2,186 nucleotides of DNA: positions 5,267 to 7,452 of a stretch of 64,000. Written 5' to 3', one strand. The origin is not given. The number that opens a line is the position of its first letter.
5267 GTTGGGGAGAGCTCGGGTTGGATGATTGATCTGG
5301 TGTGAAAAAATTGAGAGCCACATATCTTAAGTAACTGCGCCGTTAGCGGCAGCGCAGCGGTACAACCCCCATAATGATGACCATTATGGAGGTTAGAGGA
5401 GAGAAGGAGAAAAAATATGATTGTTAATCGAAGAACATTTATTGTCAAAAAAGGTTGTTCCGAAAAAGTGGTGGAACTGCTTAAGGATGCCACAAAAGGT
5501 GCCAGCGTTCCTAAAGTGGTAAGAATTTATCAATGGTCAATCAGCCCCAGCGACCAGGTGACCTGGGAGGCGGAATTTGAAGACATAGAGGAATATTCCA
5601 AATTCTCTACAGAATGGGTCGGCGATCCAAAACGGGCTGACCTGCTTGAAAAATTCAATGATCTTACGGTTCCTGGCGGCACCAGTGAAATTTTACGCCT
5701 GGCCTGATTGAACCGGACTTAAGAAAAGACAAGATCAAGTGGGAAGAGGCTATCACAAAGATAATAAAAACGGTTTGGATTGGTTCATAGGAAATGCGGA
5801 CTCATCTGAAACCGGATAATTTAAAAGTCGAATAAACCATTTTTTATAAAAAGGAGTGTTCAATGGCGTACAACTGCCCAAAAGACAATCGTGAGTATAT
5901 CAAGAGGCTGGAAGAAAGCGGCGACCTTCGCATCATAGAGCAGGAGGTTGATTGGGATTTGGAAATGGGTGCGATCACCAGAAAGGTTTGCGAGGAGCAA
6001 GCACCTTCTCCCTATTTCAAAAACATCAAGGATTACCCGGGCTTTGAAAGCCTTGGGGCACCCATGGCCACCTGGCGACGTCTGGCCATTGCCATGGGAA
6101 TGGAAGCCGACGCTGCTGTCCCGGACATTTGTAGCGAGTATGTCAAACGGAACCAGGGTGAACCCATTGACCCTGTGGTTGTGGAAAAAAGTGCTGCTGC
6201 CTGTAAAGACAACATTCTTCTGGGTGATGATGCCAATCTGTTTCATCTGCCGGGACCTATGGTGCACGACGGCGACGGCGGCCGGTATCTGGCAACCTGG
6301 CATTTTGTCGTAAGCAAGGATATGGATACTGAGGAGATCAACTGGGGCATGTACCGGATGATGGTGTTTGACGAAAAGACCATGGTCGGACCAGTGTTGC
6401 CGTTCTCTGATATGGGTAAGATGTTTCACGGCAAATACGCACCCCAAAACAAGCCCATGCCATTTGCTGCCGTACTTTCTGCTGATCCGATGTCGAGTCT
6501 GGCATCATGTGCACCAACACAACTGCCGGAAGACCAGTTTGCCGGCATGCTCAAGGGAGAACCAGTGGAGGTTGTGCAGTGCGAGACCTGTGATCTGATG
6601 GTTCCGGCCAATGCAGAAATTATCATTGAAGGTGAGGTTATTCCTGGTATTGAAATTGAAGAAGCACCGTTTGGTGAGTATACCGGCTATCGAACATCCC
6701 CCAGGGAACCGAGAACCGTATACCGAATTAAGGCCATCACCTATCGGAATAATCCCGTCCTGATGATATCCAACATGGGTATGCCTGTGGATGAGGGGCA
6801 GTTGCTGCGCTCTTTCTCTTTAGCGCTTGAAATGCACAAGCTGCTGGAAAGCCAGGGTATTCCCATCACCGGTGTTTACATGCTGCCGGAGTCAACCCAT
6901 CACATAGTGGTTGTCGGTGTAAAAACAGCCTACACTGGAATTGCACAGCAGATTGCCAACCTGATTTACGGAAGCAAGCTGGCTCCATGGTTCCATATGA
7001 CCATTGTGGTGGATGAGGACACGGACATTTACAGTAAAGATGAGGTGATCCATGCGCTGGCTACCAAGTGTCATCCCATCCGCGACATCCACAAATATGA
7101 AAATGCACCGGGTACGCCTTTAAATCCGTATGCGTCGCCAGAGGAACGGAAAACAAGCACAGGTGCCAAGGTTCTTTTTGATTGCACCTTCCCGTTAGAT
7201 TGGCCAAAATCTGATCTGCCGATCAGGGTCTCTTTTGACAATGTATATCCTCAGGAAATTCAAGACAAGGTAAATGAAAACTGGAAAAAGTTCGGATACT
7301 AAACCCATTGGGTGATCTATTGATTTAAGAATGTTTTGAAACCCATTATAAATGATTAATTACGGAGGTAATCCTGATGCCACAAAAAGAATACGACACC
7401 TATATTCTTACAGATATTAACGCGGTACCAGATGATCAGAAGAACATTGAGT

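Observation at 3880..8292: Phenylphosphate-carboxylase-like UbiD module with an extra small subunit and a terminator before the phosphatase subunit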

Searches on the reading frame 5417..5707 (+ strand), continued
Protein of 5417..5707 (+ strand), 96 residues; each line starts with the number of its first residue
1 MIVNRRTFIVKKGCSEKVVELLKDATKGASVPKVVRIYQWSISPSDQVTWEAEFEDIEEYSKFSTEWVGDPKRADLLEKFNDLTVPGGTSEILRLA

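Call 81: search_protein_families(library=ncbifam, proteins=[L004:10408-10965:+, L004:10989-11522:+, L004:3807-4325:+, L004:747-2603:+, L004:2711-3781:+, L004:14059-14400:+, L021:4863-5369:+, L010:5874-6521:+, L010:6591-7679:+], max_evalue=0.001)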
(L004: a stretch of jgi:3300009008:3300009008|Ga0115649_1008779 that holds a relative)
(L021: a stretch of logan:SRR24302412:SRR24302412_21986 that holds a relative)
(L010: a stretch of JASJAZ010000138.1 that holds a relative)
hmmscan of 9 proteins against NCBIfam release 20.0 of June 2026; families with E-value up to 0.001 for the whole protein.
L004:10408-10965:+ (185 aa): 8 families
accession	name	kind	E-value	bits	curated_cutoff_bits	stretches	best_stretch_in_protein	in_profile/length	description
TIGR02726.1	phenyl_P_delta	equivalog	1.1e-29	103.8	281.95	1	11-179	1-168/169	phenylphosphate carboxylase subunit delta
NF007019.0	PRK09484.1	equivalog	1.2e-26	93.5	208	1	8-173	16-180/187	3-deoxy-manno-octulosonate-8-phosphatase KdsC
TIGR01670.1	KdsC-phosphatas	subfamily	1.3e-21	77.1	106.95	1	18-170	2-153/154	3-deoxy-D-manno-octulosonate 8-phosphate phosphatase, YrbI family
NF058599.1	KDN-9-PPhBT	equivalog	5.4e-21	75.4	180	1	17-167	2-151/152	3-deoxy-D-glycero-D-galacto-nonulopyranosonate 9-phosphatase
NF002245.0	PRK01158.1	equivalog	4.2e-09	36.1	198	1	92-166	156-229/233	phosphoglycolate phosphatase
TIGR01487.1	Pglycolate_arch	equivalog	2.1e-08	34.3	122.75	1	92-158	146-211/215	phosphoglycolate phosphatase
TIGR00099.1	Cof-subfamily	subfamily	5.5e-06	26.2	137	1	93-151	188-246/256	Cof-type HAD-IIB family hydrolase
NF007806.0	PRK10513.1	equivalog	3.3e-05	23.4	273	1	92-166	195-269/270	sugar-phosphatase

L004:10989-11522:+ (177 aa): 9 families
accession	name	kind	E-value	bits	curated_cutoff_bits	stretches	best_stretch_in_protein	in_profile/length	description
TIGR02726.1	phenyl_P_delta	equivalog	1.7e-37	129.2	281.95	1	9-176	2-168/169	phenylphosphate carboxylase subunit delta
NF007019.0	PRK09484.1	equivalog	9e-30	103.7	208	1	8-171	19-181/187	3-deoxy-manno-octulosonate-8-phosphatase KdsC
TIGR01670.1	KdsC-phosphatas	subfamily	2e-28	99.3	106.95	1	14-167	1-153/154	3-deoxy-D-manno-octulosonate 8-phosphate phosphatase, YrbI family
NF058599.1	KDN-9-PPhBT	equivalog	6e-20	72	180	1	14-164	2-151/152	3-deoxy-D-glycero-D-galacto-nonulopyranosonate 9-phosphatase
NF002245.0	PRK01158.1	equivalog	2.7e-08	33.4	198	1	95-163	162-230/233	phosphoglycolate phosphatase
TIGR01487.1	Pglycolate_arch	equivalog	2.7e-07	30.6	122.75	1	96-156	153-213/215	phosphoglycolate phosphatase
TIGR01662.1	HAD-SF-IIIA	subfamily_domain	7.3e-06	26.1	44.6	1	15-129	1-135/141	HAD-IIIA family hydrolase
TIGR00099.1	Cof-subfamily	subfamily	0.00017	21.2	137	1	91-155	189-253/256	Cof-type HAD-IIB family hydrolase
NF007806.0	PRK10513.1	equivalog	0.00037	20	273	1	97-163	203-269/270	sugar-phosphatase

L004:3807-4325:+ (172 aa): 27 families (the best 25 are shown)
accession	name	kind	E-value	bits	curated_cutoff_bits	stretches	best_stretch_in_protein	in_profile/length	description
NF007005.1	PRK09468.1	equivalog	1.8e-08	34.1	331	1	9-128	3-127/237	osmolarity response regulator transcription factor OmpR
NF041880.1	EPS_EpsF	equivalog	3.7e-08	32.3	900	1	15-121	1-115/492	response regulator EpsF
NF012023.0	PRK15479.1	equivalog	5.5e-07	29.3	337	1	12-126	3-122/224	transcriptional regulator TctD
NF033117.2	vanR_ACDEGLN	exception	6.3e-07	29.2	350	1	12-105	1-98/226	VanR-ABDEGLN family response regulator transcription factor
TIGR02154.1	PhoB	equivalog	1.8e-06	27.5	296.2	1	10-106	3-106/226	phosphate regulon transcriptional regulator PhoB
NF053512.1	nitric_RR_NosR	exception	2.5e-06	26.8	400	1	12-105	1-100/422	response regulator c-di-GMP phosphodiesterase, NosR family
NF051870.1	NAssimRespRegNtrX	equivalog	2.6e-06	26.6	600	1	11-108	3-107/452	nitrogen assimilation response regulator NtrX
NF008199.0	PRK10955.1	equivalog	3.4e-06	27.1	341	1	10-106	2-101/232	envelope stress response regulator transcription factor CpxR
NF053854.1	RespRegPhoBBctds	equivalog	5.3e-06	25.9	270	1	12-124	1-119/225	two-component system response regulator PhoB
NF045944.1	ResRegRpaBCyano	equivalog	7.1e-06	25.5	330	1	13-122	1-114/229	response regulator transcription factor RpaB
NF012227.0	AdeR_RR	equivalog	8.2e-06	25.4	340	1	8-104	10-110/239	efflux system response regulator transcription factor AdeR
NF011695.0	PRK15115.1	equivalog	8.2e-06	24.8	763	1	10-123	7-125/445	two-component system response regulator GlrR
NF008176.1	PRK10923.1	equivalog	1e-05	24.3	620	1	11-121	5-120/469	nitrogen regulation protein NR(I)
NF000401.1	vanR-A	exception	3.5e-05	23.3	500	1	10-106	3-103/231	vancomycin resistance response regulator transcription factor VanR-A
NF000404.1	vanR-D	exception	8.5e-05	22.2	500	1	10-91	3-89/232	vancomycin resistance response regulator transcription factor VanR-D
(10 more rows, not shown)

L004:747-2603:+ (618 aa): 25 families
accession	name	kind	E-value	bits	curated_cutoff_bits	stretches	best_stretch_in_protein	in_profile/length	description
NF006153.0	PRK08296.1-5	subfamily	1.3e-252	839.6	578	1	8-616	4-607/608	hypothetical protein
NF006151.0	PRK08296.1-3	equivalog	1.8e-178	594.8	693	1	8-616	6-604/604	hypothetical protein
NF006152.0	PRK08296.1-4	equivalog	3e-177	590.7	723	1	8-615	2-608/609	hypothetical protein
NF006150.0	PRK08296.1-2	subfamily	2.7e-171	571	650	1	8-617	5-607/633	hypothetical protein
NF006149.0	PRK08296.1-1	equivalog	2.5e-31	108.7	730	1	181-615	153-567/568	hypothetical protein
NF004878.0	PRK06241.1-3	subfamily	3.5e-30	104.8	945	1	512-616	787-890/891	phosphoenolpyruvate synthase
NF052632.1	undecylprod_RedH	equivalog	4.1e-30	104.4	1350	1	509-616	771-879/880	undecylprodigiosin ligase RedH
NF004877.0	PRK06241.1-2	subfamily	5.6e-30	104.3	866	1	513-615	767-868/869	phosphoenolpyruvate synthase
NF005057.0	PRK06464.1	equivalog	1.7e-29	102.4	598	1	513-612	358-460/798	phosphoenolpyruvate synthase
NF052631.1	prodigiosin_PigC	equivalog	4.8e-29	100.8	1300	1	509-614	775-881/883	prodigiosin ligase PigC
NF004879.0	PRK06241.1-4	equivalog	3e-28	98.4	976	1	512-614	766-867/868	phosphoenolpyruvate synthase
NF041857.1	RIF_Ptrans_rph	equivalog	9.6e-28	97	999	1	513-614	763-863/864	rifamycin-inactivating phosphotransferase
TIGR01418.1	PEP_synth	equivalog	2.3e-27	95.7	739.75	1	513-613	354-454/784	pyruvate, water dikinase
NF004880.0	PRK06241.2-1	equivalog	5.7e-27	94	972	1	513-614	736-836/837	phosphoenolpyruvate synthase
NF004881.0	PRK06241.2-2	equivalog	1.4e-23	83.1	883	1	496-617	774-892/898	phosphoenolpyruvate synthase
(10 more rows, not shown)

L004:2711-3781:+ (356 aa): 16 families
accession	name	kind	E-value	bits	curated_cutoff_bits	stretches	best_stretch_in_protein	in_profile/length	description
NF005057.0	PRK06464.1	equivalog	8.4e-122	407.8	598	1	3-332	6-344/798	phosphoenolpyruvate synthase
TIGR01418.1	PEP_synth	equivalog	1.5e-117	393.9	739.75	1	6-334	4-340/784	pyruvate, water dikinase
NF004878.0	PRK06241.1-3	subfamily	3.7e-89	300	945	1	2-324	3-312/891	phosphoenolpyruvate synthase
NF004877.0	PRK06241.1-2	subfamily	1.2e-86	291.8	866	1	2-350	3-343/869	phosphoenolpyruvate synthase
NF041857.1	RIF_Ptrans_rph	equivalog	7.2e-84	282.7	999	1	3-351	2-343/864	rifamycin-inactivating phosphotransferase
NF004879.0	PRK06241.1-4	equivalog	3.4e-75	253.7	976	1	2-350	3-343/868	phosphoenolpyruvate synthase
NF052631.1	prodigiosin_PigC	equivalog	2.1e-74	250.9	1300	1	11-335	9-309/883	prodigiosin ligase PigC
NF004881.0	PRK06241.2-2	equivalog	4.3e-67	227.1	883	1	16-329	17-316/898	phosphoenolpyruvate synthase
NF052632.1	undecylprod_RedH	equivalog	9.8e-65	219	1350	1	12-331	11-301/880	undecylprodigiosin ligase RedH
NF000283.1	RPH_KJ151292.1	equivalog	1.3e-64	218.8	1700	1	6-351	8-345/865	rifamycin-inactivating phosphotransferase Rph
NF004880.0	PRK06241.2-1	equivalog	1e-54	185.8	972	2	1-244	1-234/837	phosphoenolpyruvate synthase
NF004883.0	PRK06241.2-4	equivalog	1.6e-50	172.2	1063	1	17-327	31-331/928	phosphoenolpyruvate synthase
NF004882.0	PRK06241.2-3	equivalog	6.3e-24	84.1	850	1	9-329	3-282/827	phosphoenolpyruvate synthase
TIGR01828.1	pyru_phos_dikin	equivalog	7.1e-13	47.4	843.45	2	5-65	5-70/865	pyruvate, phosphate dikinase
NF004531.0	PRK05878.1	equivalog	5.2e-08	31.9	456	0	146-230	163-251/534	pyruvate, phosphate dikinase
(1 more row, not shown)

L004:14059-14400:+ (113 aa): 0 families

L021:4863-5369:+ (168 aa): 1 family
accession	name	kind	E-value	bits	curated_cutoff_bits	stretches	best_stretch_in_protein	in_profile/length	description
NF002900.0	PRK03467.1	equivalog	8.3e-08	32.1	176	1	21-132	12-124/150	YhbP family protein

L010:5874-6521:+ (215 aa): 0 families

L010:6591-7679:+ (362 aa): 15 families
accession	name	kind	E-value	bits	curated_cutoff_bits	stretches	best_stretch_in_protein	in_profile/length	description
NF005057.0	PRK06464.1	equivalog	2.9e-82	277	598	1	13-353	3-359/798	phosphoenolpyruvate synthase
TIGR01418.1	PEP_synth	equivalog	1.8e-77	261.4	739.75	1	19-346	4-348/784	pyruvate, water dikinase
NF004878.0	PRK06241.1-3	subfamily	3.8e-54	184.1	945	1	16-328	4-310/891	phosphoenolpyruvate synthase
NF052631.1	prodigiosin_PigC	equivalog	4.2e-49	167.2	1300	1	28-343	13-309/883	prodigiosin ligase PigC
NF004877.0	PRK06241.1-2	subfamily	1.3e-47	162.7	866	1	17-328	5-311/869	phosphoenolpyruvate synthase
NF052632.1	undecylprod_RedH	equivalog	2.3e-45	154.9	1350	1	25-341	11-305/880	undecylprodigiosin ligase RedH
NF004881.0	PRK06241.2-2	equivalog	2.2e-44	152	883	1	27-329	15-310/898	phosphoenolpyruvate synthase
NF041857.1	RIF_Ptrans_rph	equivalog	7e-44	150.4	999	1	19-328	5-309/864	rifamycin-inactivating phosphotransferase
NF004879.0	PRK06241.1-4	equivalog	1.8e-43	148.8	976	1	18-328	6-311/868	phosphoenolpyruvate synthase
NF000283.1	RPH_KJ151292.1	equivalog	1.1e-31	109.9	1700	1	20-314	9-303/865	rifamycin-inactivating phosphotransferase Rph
NF004883.0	PRK06241.2-4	equivalog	8.2e-31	107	1063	1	31-329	32-327/928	phosphoenolpyruvate synthase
NF004880.0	PRK06241.2-1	equivalog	2.3e-20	72.2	972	1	24-239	11-223/837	phosphoenolpyruvate synthase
NF004882.0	PRK06241.2-3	equivalog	4.5e-15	54.8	850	1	31-334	12-281/827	phosphoenolpyruvate synthase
TIGR01828.1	pyru_phos_dikin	equivalog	9.7e-13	47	843.45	1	22-149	9-108/865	pyruvate, phosphate dikinase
NF004531.0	PRK05878.1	equivalog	1.7e-09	36.9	456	0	128-178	95-145/534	pyruvate, phosphate dikinase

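Call 98: list_cluster_members(proteins=[P0017, P0043, P0047, P0051, P0052, P0057, P0061, P0070, P0044, P0046])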
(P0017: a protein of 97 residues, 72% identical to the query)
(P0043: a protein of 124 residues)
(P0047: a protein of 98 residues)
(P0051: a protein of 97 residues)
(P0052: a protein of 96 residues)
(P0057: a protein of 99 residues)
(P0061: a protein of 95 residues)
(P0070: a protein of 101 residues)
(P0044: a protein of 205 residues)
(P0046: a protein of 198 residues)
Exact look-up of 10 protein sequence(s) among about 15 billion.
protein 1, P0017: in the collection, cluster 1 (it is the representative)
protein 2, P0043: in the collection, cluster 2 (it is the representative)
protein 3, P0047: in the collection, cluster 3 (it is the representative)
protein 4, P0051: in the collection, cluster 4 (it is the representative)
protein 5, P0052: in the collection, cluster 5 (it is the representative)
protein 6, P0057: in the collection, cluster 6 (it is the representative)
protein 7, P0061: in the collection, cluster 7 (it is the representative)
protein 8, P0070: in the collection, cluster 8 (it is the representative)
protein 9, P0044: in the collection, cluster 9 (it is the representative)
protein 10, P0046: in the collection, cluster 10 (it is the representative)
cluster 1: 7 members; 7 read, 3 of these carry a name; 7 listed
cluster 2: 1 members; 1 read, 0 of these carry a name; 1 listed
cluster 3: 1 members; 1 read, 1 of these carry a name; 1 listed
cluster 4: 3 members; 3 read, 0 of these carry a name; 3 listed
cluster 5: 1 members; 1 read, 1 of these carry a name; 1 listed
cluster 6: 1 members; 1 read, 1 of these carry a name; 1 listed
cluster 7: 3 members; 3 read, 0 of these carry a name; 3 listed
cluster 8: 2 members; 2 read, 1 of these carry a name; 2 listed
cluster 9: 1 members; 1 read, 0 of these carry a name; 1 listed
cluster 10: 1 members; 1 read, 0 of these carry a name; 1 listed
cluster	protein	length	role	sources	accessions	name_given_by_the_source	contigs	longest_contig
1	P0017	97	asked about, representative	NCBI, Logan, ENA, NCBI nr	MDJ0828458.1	MAG: hypothetical protein QNI92_01330 [Desulfobacterales bacterium] | hypothetical protein [Desulfobacterales bacterium]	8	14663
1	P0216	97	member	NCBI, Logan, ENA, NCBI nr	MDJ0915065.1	MAG: hypothetical protein QNI95_15945 [Desulfobacterales bacterium] | hypothetical protein [Desulfobacterales bacterium]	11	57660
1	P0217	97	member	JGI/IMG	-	hypothetical protein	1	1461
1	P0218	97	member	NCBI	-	-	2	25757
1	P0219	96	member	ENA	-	-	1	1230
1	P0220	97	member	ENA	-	-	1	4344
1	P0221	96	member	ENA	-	-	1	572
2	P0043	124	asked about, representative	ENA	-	-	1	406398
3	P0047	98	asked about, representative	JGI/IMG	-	hypothetical protein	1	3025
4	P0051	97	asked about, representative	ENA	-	-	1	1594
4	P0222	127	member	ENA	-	-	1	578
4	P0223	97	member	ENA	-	-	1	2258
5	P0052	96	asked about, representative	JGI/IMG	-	hypothetical protein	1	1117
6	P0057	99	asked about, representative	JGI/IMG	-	hypothetical protein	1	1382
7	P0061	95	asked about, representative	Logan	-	-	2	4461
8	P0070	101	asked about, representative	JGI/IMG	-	-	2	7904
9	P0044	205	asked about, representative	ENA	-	-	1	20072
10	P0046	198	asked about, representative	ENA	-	-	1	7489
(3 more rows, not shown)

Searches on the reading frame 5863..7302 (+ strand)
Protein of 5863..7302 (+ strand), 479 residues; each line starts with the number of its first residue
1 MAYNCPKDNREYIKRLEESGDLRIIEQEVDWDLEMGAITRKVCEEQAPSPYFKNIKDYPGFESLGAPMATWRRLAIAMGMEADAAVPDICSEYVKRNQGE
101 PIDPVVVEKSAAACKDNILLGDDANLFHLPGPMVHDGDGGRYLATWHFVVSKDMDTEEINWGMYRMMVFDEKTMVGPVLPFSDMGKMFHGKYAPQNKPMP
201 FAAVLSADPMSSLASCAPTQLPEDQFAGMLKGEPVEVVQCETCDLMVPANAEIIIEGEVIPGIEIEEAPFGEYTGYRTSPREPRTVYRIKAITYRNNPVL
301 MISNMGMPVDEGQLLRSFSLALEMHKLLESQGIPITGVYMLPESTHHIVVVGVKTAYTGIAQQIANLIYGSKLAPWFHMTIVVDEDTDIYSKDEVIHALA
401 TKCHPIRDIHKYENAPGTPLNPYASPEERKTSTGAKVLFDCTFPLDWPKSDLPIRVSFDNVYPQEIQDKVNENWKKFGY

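Call 6: search_protein_families(library=ncbifam, proteins=[window:5863-7302:+], max_evalue=0.01)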
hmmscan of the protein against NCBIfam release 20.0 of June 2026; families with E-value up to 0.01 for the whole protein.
window:5863-7302:+ (479 aa): 7 families
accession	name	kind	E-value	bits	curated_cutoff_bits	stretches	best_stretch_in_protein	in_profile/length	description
TIGR02723.1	phenyl_P_alpha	equivalog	1.1e-199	664.1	564.6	1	4-479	5-481/485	phenylphosphate carboxylase subunit alpha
TIGR00148.1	TIGR00148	subfamily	5e-89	299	244.85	1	10-442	2-436/438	UbiD family decarboxylase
NF041219.1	BagN_FevL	exception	1.8e-86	290.7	1000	1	7-475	18-501/502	bagremycin/ferroverdin biosynthesis UbiD family decarboxylase BagN/FevL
NF041204.1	VdcC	exception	3.7e-73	246.6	650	1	7-446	2-440/467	non-oxidative hydroxyarylic acid decarboxylases subunit C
TIGR02724.1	phenyl_P_beta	equivalog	3.8e-64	216.8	468.95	1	8-478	2-470/472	phenylphosphate carboxylase subunit beta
TIGR03701.1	mena_SCO4490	equivalog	1.1e-58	199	495.9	1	11-411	1-413/433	menaquinone biosynthesis decarboxylase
NF008175.0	PRK10922.1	equivalog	3.2e-46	157.9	788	2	110-443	126-457/497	4-hydroxy-3-polyprenylbenzoate decarboxylase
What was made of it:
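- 5863..7302 (+): ppcA, phenylphosphate carboxylase alpha subunit (479 aa, 53.7 kDa). TIGR02723 scores 664.1 bits (cut-off 564.6) (call 6).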

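Call 7: search_protein_families(library=pfam, proteins=[window:5863-7302:+], max_evalue=0.01)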
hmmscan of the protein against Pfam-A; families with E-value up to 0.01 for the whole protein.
window:5863-7302:+ (479 aa): 3 families
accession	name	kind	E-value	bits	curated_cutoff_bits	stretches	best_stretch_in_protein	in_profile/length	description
PF01977.22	UbiD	-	8.3e-58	195.4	23.3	1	106-306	2-204/206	3-octaprenyl-4-hydroxybenzoate carboxy-lyase Rift-related domain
PF20696.2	UbiD_C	-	1.6e-24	86.8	24.2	1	317-441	5-127/127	3-octaprenyl-4-hydroxybenzoate carboxy-lyase C-terminal domain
PF20695.2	UbiD_N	-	1.3e-21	76.9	24.3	1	13-90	1-75/78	3-octaprenyl-4-hydroxybenzoate carboxy-lyase N-terminal domain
